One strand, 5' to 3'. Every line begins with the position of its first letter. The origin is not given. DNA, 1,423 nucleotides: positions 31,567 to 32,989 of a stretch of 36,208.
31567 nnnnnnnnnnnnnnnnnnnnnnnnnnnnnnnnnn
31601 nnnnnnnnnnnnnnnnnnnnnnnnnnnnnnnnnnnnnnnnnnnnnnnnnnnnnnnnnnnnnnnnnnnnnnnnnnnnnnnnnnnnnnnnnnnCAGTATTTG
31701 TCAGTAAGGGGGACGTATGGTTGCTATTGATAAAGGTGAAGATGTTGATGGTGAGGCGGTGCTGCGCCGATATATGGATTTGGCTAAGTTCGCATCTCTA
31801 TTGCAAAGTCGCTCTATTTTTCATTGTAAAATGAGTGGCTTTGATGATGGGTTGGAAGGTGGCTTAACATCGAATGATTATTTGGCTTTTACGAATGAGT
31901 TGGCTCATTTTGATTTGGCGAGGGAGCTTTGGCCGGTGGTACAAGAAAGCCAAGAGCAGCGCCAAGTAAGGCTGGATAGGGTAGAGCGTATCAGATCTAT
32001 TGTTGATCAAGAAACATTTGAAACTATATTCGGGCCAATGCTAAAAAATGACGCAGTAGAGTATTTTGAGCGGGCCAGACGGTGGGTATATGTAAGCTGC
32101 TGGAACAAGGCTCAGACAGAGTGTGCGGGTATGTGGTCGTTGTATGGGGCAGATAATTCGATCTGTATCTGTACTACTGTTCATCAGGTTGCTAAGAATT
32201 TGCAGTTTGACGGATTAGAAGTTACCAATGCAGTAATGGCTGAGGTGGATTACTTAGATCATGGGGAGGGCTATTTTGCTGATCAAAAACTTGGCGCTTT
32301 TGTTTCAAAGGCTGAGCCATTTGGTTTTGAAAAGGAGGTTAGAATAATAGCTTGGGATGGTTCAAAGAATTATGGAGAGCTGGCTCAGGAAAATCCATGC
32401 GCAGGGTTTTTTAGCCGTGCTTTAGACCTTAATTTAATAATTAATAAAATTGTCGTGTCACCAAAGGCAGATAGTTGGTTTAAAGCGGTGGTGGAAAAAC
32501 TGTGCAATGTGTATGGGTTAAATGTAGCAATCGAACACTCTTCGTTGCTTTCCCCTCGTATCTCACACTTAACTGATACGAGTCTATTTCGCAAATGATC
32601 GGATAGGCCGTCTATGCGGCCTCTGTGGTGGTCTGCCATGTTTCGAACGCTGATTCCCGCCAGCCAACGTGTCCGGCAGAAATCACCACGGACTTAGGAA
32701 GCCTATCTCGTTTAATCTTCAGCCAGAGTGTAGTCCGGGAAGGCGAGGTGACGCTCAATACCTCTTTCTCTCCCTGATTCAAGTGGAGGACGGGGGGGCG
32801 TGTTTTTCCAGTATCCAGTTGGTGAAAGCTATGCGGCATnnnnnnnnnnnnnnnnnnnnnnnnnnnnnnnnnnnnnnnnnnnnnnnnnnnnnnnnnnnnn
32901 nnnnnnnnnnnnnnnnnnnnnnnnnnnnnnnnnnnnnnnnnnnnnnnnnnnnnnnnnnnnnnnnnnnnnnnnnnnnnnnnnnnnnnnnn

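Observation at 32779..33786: HEPN-like (R-x4-H) single-protein candidate abortive-infection effector with an unknown N-terminal domain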

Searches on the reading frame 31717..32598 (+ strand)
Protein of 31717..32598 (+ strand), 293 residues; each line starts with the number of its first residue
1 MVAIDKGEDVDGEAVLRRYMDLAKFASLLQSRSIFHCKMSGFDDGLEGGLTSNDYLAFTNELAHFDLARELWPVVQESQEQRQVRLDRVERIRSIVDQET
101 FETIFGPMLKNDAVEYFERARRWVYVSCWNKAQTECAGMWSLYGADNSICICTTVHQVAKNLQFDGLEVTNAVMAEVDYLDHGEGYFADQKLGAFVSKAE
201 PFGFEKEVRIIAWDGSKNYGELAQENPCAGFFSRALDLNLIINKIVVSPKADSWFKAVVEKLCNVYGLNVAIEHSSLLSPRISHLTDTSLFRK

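Call 3: search_protein_families(library=pfam, proteins=[window:31717-32598:+], max_evalue=1)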
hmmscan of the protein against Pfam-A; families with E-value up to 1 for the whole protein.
window:31717-32598:+ (293 aa): 0 families

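Call 4: search_protein_families(library=padloc, proteins=[window:31717-32598:+], max_evalue=1)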
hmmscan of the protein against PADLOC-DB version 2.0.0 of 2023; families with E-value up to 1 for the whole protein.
window:31717-32598:+ (293 aa): 1 family
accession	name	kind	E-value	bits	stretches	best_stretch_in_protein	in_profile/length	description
PDLC04993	PDC-S31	-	8.1e-12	42.9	1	110-279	57-235/245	-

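Call 5: search_protein_families(library=ncbifam, proteins=[window:31717-32598:+], max_evalue=1)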
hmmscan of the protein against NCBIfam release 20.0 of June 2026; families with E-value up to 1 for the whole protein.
window:31717-32598:+ (293 aa): 1 family
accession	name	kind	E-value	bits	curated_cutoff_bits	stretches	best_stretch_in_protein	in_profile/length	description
NF004845.0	PRK06196.1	subfamily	0.038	13.3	414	1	59-87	130-158/320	oxidoreductase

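Call 8: search_protein_families(library=phrogs, proteins=[window:31717-32598:+], max_evalue=1)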
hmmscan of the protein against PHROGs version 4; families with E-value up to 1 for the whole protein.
window:31717-32598:+ (293 aa): 3 families
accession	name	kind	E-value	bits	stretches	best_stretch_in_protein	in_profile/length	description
phrog_34615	-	unknown function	6.1e-27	95.7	1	13-279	15-263/266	-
phrog_1762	-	unknown function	0.0013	18.9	1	18-271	50-277/395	-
phrog_33284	-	unknown function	0.41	11.3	1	60-94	9-43/201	-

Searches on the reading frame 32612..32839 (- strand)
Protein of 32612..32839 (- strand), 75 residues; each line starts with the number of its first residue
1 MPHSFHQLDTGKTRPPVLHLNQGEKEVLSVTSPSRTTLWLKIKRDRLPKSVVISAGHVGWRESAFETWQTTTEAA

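Call 3: search_protein_families(library=pfam, proteins=[window:32612-32839:-], max_evalue=1)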
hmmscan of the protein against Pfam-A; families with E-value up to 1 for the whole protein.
window:32612-32839:- (75 aa): 1 family
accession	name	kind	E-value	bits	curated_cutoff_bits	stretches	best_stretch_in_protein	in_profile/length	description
PF05930.18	Phage_AlpA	-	1.2e-06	28.8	21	1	25-69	7-51/51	Prophage CP4-57 regulatory protein (AlpA)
